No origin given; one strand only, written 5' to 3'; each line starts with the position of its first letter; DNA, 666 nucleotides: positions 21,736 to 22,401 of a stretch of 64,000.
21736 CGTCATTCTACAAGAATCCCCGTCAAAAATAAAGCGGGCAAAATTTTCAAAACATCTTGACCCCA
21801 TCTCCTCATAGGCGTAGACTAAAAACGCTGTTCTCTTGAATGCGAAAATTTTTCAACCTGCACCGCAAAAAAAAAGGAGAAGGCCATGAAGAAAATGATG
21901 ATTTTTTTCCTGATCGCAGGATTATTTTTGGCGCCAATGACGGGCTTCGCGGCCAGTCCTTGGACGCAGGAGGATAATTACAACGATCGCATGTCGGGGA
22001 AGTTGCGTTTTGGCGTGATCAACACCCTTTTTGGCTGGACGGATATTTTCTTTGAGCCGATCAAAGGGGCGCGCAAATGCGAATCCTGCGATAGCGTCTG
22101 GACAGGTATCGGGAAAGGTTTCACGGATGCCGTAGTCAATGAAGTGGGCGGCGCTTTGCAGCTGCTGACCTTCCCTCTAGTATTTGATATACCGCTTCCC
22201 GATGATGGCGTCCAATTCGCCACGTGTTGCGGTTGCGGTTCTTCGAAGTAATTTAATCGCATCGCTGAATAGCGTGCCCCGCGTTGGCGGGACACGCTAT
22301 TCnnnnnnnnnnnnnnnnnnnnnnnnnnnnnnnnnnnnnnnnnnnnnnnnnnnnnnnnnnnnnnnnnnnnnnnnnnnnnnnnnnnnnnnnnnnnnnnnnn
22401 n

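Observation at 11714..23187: Two OmcB-like cysteine-rich DUF11 lipoprotein paralogs, one preceded by a small Cys-tailed secreted protein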

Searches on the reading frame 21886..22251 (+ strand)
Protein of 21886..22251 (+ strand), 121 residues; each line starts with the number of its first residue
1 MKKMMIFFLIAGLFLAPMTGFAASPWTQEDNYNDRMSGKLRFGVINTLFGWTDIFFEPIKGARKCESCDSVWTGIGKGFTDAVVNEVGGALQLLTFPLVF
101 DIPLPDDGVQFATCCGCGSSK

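Call 3: search_protein_families(library=pfam, proteins=[window:21886-22251:+], max_evalue=1)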
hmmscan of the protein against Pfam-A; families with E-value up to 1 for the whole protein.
window:21886-22251:+ (121 aa): 0 families

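Call 4: search_protein_families(library=ncbifam, proteins=[window:21886-22251:+], max_evalue=1)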
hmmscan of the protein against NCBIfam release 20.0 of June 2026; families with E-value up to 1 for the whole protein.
window:21886-22251:+ (121 aa): 1 family
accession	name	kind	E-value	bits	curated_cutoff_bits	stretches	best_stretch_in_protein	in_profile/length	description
TIGR04073.1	exo_TIGR04073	subfamily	3.6e-06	27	50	1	36-98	2-64/75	exosortase system-associated protein, TIGR04073 family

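Call 11: find_homologous_proteins(query=window:21886-22251:+)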
Query window:21886-22251:+ (121 aa): 28 proteins with E <= 0.001 among 32 candidates.
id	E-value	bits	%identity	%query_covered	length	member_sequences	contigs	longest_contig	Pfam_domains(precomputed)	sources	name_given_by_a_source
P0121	1.6e-78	279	100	100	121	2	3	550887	-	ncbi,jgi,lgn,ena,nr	ncbi:MAG TPA: hypothetical protein PKV84_00750 [Candidatus Omnitrophota bacterium]|nr:hypothetical p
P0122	3.4e-62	226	77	100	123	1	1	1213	-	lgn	-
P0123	3.7e-59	216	74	100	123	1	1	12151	-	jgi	-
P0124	9.3e-59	215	74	99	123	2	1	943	-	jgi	jgi:hypothetical protein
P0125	4.9e-57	210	68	99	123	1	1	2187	-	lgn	-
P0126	6.8e-57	209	70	99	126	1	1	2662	-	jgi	jgi:hypothetical protein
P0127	6.9e-57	209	71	100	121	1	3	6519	-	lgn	-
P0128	1.4e-55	205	68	99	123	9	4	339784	-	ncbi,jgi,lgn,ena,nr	ncbi:MAG TPA: hypothetical protein PLO78_04320 [Candidatus Omnitrophota bacterium]|nr:hypothetical p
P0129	2.2e-55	204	73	97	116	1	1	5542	-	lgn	-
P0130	2.4e-55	204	72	97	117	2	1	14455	-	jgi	jgi:hypothetical protein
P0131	1.6e-54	202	69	99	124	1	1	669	-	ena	-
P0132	3.3e-53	197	66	98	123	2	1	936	-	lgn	-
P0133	6.2e-53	196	66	97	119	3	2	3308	-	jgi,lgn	jgi:hypothetical protein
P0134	8.0e-53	196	68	97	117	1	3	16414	-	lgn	-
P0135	1.1e-52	195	65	99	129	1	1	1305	-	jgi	jgi:hypothetical protein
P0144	5.6e-47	177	61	98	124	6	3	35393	-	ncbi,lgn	-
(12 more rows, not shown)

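Call 23: search_protein_representatives(protein=window:21886-22251:+)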
Query: 121 residues. Proteins with E-value up to 0.001 (for the whole library): 196; up to 1e-10: 87; up to 1e-30: 1. The best 150 are listed.
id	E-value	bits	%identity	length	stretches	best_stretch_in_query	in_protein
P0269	9.9e-33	129.3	51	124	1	1-111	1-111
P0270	1.3e-21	93.4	45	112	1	1-112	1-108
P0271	8.4e-20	87.5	49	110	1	1-111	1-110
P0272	1.6e-19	86.6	56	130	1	23-111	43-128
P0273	2.1e-19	86.2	46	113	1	4-110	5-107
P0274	5.8e-19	84.8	47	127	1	15-111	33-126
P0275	8.5e-19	84.3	41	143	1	1-110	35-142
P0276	1.9e-18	83.1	47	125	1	10-110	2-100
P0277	2.2e-18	83.0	44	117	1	8-110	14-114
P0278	2.3e-18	82.9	41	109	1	3-109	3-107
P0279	4.7e-18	81.9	47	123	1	1-111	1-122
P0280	9.2e-18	80.9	45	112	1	1-112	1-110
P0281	1.2e-17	80.6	46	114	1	1-111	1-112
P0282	2.2e-17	79.7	46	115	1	3-113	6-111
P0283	3.4e-17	79.1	36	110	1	1-111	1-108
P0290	1.4e-15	73.8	44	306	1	2-106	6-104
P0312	1.5e-13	67.4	35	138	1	13-116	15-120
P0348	1.8e-11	60.6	35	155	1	4-116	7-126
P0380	1.5e-09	54.3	38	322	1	7-109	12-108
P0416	5.7e-07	46.0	35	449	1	2-109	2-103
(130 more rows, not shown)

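Call 26: search_protein_families(library=ncbifam, proteins=[P0269, P0270, P0272, P0275, P0283, P0290, P0312, P0348, P0380, P0416], max_evalue=0.01)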
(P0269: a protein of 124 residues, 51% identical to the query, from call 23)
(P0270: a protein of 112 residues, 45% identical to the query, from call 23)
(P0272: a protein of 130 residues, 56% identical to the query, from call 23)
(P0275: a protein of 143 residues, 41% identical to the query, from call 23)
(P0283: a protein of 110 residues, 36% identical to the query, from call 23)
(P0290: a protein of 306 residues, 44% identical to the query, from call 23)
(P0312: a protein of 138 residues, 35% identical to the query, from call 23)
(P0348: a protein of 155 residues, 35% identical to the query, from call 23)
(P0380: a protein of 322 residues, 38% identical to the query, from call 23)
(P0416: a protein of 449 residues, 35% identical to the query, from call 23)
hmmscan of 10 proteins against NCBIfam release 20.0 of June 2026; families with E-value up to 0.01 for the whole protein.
P0269 (124 aa): 1 family
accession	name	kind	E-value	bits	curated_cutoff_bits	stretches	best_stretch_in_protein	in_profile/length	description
TIGR04073.1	exo_TIGR04073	subfamily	3.5e-05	23.8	50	1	37-98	3-64/75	exosortase system-associated protein, TIGR04073 family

P0270 (112 aa): 1 family
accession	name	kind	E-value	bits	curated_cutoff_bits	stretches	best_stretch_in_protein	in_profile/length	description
TIGR04073.1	exo_TIGR04073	subfamily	1.3e-05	25.2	50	1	35-96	2-66/75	exosortase system-associated protein, TIGR04073 family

P0272 (130 aa): 1 family
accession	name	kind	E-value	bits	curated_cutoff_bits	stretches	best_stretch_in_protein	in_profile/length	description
TIGR04073.1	exo_TIGR04073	subfamily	0.0002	21.4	50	1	56-114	2-64/75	exosortase system-associated protein, TIGR04073 family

P0275 (143 aa): 1 family
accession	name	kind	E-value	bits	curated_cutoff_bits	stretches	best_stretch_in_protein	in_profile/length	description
TIGR04073.1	exo_TIGR04073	subfamily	2.6e-05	24.2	50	1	70-131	2-66/75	exosortase system-associated protein, TIGR04073 family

P0283 (110 aa): 1 family
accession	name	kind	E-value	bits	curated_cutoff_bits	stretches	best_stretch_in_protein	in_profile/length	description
TIGR04073.1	exo_TIGR04073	subfamily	0.00016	21.7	50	1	36-100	2-69/75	exosortase system-associated protein, TIGR04073 family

P0290 (306 aa): 1 family
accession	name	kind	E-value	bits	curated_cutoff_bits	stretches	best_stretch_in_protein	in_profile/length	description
TIGR04073.1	exo_TIGR04073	subfamily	0.00033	20.7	50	1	38-98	1-66/75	exosortase system-associated protein, TIGR04073 family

P0312 (138 aa): 2 families
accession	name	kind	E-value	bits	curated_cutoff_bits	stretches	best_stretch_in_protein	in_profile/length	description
TIGR04073.1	exo_TIGR04073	subfamily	4.4e-05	23.5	50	1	39-103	4-66/75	exosortase system-associated protein, TIGR04073 family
NF040942.2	hypo_ExtJ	equivalog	0.0087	16.4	52.5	0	1-30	1-28/77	selenite/tellurite reduction operon protein ExtJ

P0348 (155 aa): 1 family
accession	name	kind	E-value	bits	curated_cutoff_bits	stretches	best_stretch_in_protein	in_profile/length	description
TIGR04073.1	exo_TIGR04073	subfamily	0.0066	16.5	50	0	42-108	3-65/75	exosortase system-associated protein, TIGR04073 family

P0380 (322 aa): 1 family
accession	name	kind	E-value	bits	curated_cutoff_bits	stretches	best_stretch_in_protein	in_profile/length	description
TIGR04073.1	exo_TIGR04073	subfamily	1.6e-05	24.9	50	1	39-99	1-66/75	exosortase system-associated protein, TIGR04073 family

P0416 (449 aa): 1 family
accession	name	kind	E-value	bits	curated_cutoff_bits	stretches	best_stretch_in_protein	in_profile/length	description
TIGR04073.1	exo_TIGR04073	subfamily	0.00035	20.6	50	1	35-94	2-66/75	exosortase system-associated protein, TIGR04073 family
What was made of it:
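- On TIGR04073 exosortase-associated small protein, for the small protein: Ten distant relatives score 16-25 bits (calls 4, 26).
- Closest known: TIGR04073 exosortase-system-associated small proteins. Same: Similar size, a signal peptide, and a weak but consistent HMM match over residues 36-98 in the window protein and in all ten distant relatives tested (calls 4, 26).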

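Call 27: find_related_loci(query=A1, collection=genome_contigs, flank=6000)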
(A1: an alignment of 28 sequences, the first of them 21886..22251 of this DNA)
Query A1 (121 aa) in genome_contigs; peptide patterns used: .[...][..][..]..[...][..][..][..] (x = any residue, [..] = any of these).
47 stretches matched a pattern; 37 encode a relative of the query (tblastn E <= 1e-3); 37 distinct loci.
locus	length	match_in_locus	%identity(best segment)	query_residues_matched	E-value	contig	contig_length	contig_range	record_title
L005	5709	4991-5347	69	1-119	2e-59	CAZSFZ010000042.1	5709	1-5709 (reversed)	MAG TPA_asm: uncultured bacterium isolate binchicken_co117_453 genome assembly, contig: NODE_23850_length_5709_cov_22.86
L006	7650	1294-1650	68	1-119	1e-56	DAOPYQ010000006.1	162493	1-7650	MAG TPA_asm: Candidatus Omnitrophota bacterium isolate AMR_MDS_1310 NODE_32_length_162493_cov_8.013691, whole genome sho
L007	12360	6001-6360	68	1-120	2e-56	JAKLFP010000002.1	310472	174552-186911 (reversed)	MAG: Candidatus Omnitrophota bacterium isolate RA.bin19 RA.bin19_2, whole genome shotgun sequence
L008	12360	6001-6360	68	1-120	1e-52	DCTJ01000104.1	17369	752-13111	MAG TPA_asm: Candidatus Omnitrophica bacterium UBA1443 UBA1443_contig_56951, whole genome shotgun sequence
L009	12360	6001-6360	61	1-119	8e-51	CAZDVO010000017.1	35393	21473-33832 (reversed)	MAG TPA_asm: uncultured bacterium isolate binchicken_co117_427 genome assembly, contig: NODE_2341_length_35393_cov_8.347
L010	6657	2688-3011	48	2-112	2e-33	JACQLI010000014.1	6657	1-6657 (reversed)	MAG: Candidatus Omnitrophota bacterium isolate NC_groundwater_1199_Ag_S-0.1um_47_39 S_p1_S3_coassembly_k141_285844, whol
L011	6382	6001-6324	46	1-111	9e-32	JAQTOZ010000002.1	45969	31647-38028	MAG: Candidatus Omnitrophota bacterium isolate STB_104 NODE_1630_length_45969_cov_2.992932_Sandtown_B, whole genome shot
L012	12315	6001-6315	45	1-109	5e-28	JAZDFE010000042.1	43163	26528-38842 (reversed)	MAG: Candidatus Omnitrophota bacterium isolate MEGAHIT-group-0.189 k141_20146050, whole genome shotgun sequence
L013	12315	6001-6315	46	1-109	7e-28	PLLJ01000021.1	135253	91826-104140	MAG: Candidatus Omnitrophota bacterium isolate fen_1321 73.20120800_E3X.43_contig_1013, whole genome shotgun sequence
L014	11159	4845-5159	43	1-109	2e-26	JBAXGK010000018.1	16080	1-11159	MAG: Candidatus Omnitrophota bacterium isolate ELA295 MAG295_18, whole genome shotgun sequence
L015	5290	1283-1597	44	2-108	2e-24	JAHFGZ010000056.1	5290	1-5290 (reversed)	MAG: Candidatus Omnitrophota bacterium isolate nzgw327 NODE_30243_length_5291_cov_7.170213, whole genome shotgun sequenc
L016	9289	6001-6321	49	2-111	3e-24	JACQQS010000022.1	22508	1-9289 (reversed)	MAG: Candidatus Omnitrophota bacterium isolate NC_groundwater_1339_Ag_S-0.2um_49_42 S_p2_S4_coassembly_k141_701603, whol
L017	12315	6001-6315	43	2-108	5e-23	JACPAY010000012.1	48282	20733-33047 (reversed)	MAG: Candidatus Omnitrophota bacterium isolate NC_groundwater_243_Ag_S-0.2um_69_17 S5_GD2017_2_S2_scaffold_1156, whole g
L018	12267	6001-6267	45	21-111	1e-22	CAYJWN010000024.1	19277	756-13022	MAG TPA_asm: uncultured Planctomycetales bacterium isolate ERP125453_co1_486 genome assembly, contig: NODE_2815_length_1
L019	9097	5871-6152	44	13-108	2e-22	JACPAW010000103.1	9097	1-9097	MAG: Candidatus Omnitrophota bacterium isolate NC_groundwater_241_Ag_S-0.2um_53_8 S5_GD2017_2_S2_scaffold_12386, whole g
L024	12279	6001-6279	41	17-111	9e-21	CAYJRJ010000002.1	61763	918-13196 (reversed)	MAG TPA_asm: uncultured Planctomycetales bacterium isolate ERP125453_co1_43 genome assembly, contig: NODE_304_length_617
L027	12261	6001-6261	43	21-109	3e-20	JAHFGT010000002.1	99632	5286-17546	MAG: Candidatus Omnitrophota bacterium isolate nzgw321 NODE_259_length_99633_cov_4.535292, whole genome shotgun sequence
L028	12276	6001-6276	39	21-114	8e-20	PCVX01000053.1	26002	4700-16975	MAG: Candidatus Omnitrophica bacterium CG11_big_fil_rev_8_21_14_0_20_63_9 CG11_8_21_14_0.20_scaffold_1748_c, whole genom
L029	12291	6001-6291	41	13-111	9e-20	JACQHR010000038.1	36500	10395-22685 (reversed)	MAG: Candidatus Omnitrophota bacterium isolate NC_groundwater_1104_Ag_S2p5_61_386 S_2p5_S6_coassembly_k141_4437783, whol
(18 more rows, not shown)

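Call 29: find_encoding_contigs(protein=P0128, flank=8000, max_places=3)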
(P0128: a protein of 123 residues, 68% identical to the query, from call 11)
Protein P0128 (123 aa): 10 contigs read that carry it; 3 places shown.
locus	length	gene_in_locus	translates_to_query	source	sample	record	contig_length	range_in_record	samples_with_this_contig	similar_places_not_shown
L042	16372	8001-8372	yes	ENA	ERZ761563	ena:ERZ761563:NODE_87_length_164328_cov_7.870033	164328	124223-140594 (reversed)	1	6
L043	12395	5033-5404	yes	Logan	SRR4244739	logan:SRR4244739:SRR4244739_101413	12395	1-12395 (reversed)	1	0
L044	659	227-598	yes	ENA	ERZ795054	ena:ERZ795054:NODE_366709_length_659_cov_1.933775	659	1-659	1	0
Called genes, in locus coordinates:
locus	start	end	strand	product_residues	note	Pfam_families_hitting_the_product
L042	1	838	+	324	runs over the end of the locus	PF03706:LPG_synthase_TM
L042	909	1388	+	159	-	PF01220:DHquinase_II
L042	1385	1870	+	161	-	PF00364:Biotin_lipoyl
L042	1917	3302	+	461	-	PF00289:Biotin_carb_N, PF02786:CPSase_L_D2, PF08443:RimK (faint), PF02222:ATP-grasp, PF07478:Dala_Dala_lig_C, PF02785:Biotin_carb_C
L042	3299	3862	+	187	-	-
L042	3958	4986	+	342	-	PF00365:PFK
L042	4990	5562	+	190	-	PF13580:SIS_2, PF01380:SIS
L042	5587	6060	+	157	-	PF01467:CTP_transf_like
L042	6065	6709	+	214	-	PF02581:TMP-TENI, PF03060:NMO (weak)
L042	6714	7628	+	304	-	PF00294:PfkB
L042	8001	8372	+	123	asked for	-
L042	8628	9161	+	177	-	PF00293:NUDIX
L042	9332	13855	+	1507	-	PF00310:GATase_2, PF04898:Glu_syn_central, PF01645:Glu_synthase, PF01493:GXGXG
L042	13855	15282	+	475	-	PF14691:Fer4_20, PF01262:AlaDh_PNT_C (faint), PF00070:Pyr_redox (faint), PF00890:FAD_binding_2 (faint), PF03486:HI0933_like (weak), PF07992:Pyr_redox_2, PF12831:FAD_oxidored, PF13450:NAD_binding_8, +3 more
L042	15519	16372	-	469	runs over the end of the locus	-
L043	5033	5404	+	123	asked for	-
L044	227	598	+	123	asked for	-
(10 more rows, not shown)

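Call 30: find_encoding_contigs(protein=P0144, flank=8000, max_places=2)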
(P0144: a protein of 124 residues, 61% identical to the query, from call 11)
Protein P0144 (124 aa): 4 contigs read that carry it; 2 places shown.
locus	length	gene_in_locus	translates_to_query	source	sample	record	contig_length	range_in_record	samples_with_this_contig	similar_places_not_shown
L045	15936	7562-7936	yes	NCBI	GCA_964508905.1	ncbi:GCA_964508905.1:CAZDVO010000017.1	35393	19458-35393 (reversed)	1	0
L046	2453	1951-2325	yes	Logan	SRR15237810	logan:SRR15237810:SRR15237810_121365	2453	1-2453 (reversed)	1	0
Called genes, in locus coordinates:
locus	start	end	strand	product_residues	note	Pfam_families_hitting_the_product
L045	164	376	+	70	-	-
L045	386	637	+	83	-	PF12728:HTH_17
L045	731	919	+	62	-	-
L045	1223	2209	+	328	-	PF03462:PCRF, PF00472:RF-1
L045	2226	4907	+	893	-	PF07517:SecA_DEAD, PF01043:SecA_PP_bind, PF21090:P-loop_SecA, PF07516:SecA_SW, PF02810:SEC-C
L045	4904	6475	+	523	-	PF20154:LNT_N, PF00795:CN_hydrolase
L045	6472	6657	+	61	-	-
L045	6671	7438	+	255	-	PF00089:Trypsin (weak), PF13365:Trypsin_2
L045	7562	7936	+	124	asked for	-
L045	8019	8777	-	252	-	PF00106:adh_short, PF08659:KR, PF23441:SDR (weak), PF13561:adh_short_C2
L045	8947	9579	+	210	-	PF13489:Methyltransf_23, PF07021:MetW (weak), PF13847:Methyltransf_31 (faint), PF08241:Methyltransf_11, PF08242:Methyltransf_12 (faint), PF13649:Methyltransf_25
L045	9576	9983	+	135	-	PF07977:FabA, PF22818:ApeI-like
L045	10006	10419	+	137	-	PF00550:PP-binding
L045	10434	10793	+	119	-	PF01648:ACPS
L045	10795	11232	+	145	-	-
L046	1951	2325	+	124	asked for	-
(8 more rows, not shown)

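Call 44: predict_structure(alignment_id=A2)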
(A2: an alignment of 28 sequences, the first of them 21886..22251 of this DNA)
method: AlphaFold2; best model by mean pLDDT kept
length: 121 residues; sequences in the alignment: 28
mean_pLDDT: 66.6   pTM: 0.44
mean pLDDT of the five models: 66.6, 60.6, 59.5, 59.0, 57.1
residues with pLDDT >= 90: 5; 70-90: 39; 50-70: 68; < 50: 9
segments of 3 or more residues with pLDDT < 50: 118-121
pLDDT, mean of each block of 10 residues (from residue 1): 88 75 64 70 73 67 54 66 72 65 61 47 36
secondary structure, 60 per line:
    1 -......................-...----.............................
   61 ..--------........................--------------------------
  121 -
elements in order: H2-23 H32-62 H71-94
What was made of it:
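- Closest known: Chlamydial OmcA. Different: Predicted helical hairpin (call 44).
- The AF2 model of the small protein is of low confidence (pLDDT 66.6, call 44). The CxxC sits in the hairpin loop, and a 27-residue tail could fold back onto it (call 44).
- Tried and rejected: Its AF2 model was too weak (pLDDT 66.6) for a meaningful fold search (call 44).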

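Call 68: search_protein_families(library=pfam, proteins=[L017:7217-9274:+, L027:7239-9245:+, L029:7135-9369:+, L028:7219-10320:+, L017:4238-4843:+, L027:3612-4217:+, L029:3998-4582:+, L028:4059-4625:+, L012:4078-5235:+, L024:7070-9838:-], max_evalue=0.001)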
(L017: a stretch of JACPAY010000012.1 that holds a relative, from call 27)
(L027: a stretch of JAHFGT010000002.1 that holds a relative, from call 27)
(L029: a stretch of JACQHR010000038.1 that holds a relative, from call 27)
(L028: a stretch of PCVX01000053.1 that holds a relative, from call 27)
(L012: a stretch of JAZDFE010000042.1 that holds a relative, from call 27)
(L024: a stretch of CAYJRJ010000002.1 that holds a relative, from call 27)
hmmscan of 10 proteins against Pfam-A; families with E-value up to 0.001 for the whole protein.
L017:7217-9274:+ (685 aa): 2 families
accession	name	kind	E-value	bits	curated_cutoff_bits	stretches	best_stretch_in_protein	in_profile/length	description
PF00593.30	TonB_dep_Rec_b-barrel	-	6.3e-41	142.1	27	1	254-648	38-436/436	TonB dependent receptor-like, beta-barrel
PF07715.20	Plug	-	9.3e-24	84.4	23.9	1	65-175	3-107/107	TonB-dependent Receptor Plug Domain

L027:7239-9245:+ (668 aa): 2 families
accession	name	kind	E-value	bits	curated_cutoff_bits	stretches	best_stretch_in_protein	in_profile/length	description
PF00593.30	TonB_dep_Rec_b-barrel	-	5.7e-42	145.5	27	1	253-631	20-435/436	TonB dependent receptor-like, beta-barrel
PF07715.20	Plug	-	1.8e-20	73.9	23.9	1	61-171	3-107/107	TonB-dependent Receptor Plug Domain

L029:7135-9369:+ (744 aa): 3 families
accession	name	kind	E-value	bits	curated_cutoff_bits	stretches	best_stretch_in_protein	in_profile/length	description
PF00593.30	TonB_dep_Rec_b-barrel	-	1.1e-41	144.6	27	1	322-707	42-436/436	TonB dependent receptor-like, beta-barrel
PF07715.20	Plug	-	5.2e-28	98.1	23.9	1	123-232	4-107/107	TonB-dependent Receptor Plug Domain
PF14905.12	OMP_b-brl_3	-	6.2e-06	25.9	27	1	430-614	101-294/408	Outer membrane protein beta-barrel family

L028:7219-10320:+ (1033 aa): 3 families
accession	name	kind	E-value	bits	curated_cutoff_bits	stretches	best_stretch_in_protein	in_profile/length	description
PF02867.20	Ribonuc_red_lgC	-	3.8e-188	626.8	23.9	1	453-988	1-523/523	Ribonucleotide reductase, barrel domain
PF03477.21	ATP-cone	-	1.5e-39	134.8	25.8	3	120-215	2-87/88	ATP cone domain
PF00317.26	Ribonuc_red_lgN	-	1.5e-25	89.5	28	1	375-449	2-76/77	Ribonucleotide reductase, all-alpha domain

L017:4238-4843:+ (201 aa): 1 family
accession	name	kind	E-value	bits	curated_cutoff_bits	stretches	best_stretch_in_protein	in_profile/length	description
PF04073.20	tRNA_edit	-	3.1e-25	89.1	25.5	1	23-142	1-121/123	Aminoacyl-tRNA editing domain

L027:3612-4217:+ (201 aa): 1 family
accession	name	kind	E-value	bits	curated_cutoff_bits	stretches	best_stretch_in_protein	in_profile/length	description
PF04073.20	tRNA_edit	-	1.4e-23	83.8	25.5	1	23-142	1-121/123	Aminoacyl-tRNA editing domain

L029:3998-4582:+ (194 aa): 1 family
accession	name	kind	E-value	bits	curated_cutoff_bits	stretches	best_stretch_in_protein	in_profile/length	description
PF04073.20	tRNA_edit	-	1.6e-27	96.5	25.5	1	23-142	1-121/123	Aminoacyl-tRNA editing domain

L028:4059-4625:+ (188 aa): 1 family
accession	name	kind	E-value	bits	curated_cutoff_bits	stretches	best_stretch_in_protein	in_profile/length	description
PF04073.20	tRNA_edit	-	2.6e-28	99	25.5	1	23-144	1-123/123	Aminoacyl-tRNA editing domain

L012:4078-5235:+ (385 aa): 0 families

L024:7070-9838:- (922 aa): 1 family
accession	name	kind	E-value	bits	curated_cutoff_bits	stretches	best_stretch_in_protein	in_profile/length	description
PF00311.23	PEPcase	-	3.3e-289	962.3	22.4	1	14-922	1-919/919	Phosphoenolpyruvate carboxylase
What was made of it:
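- Cys-free relatives sit next to other outer-membrane genes, TonB-dependent receptors, in three loci (call 68).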
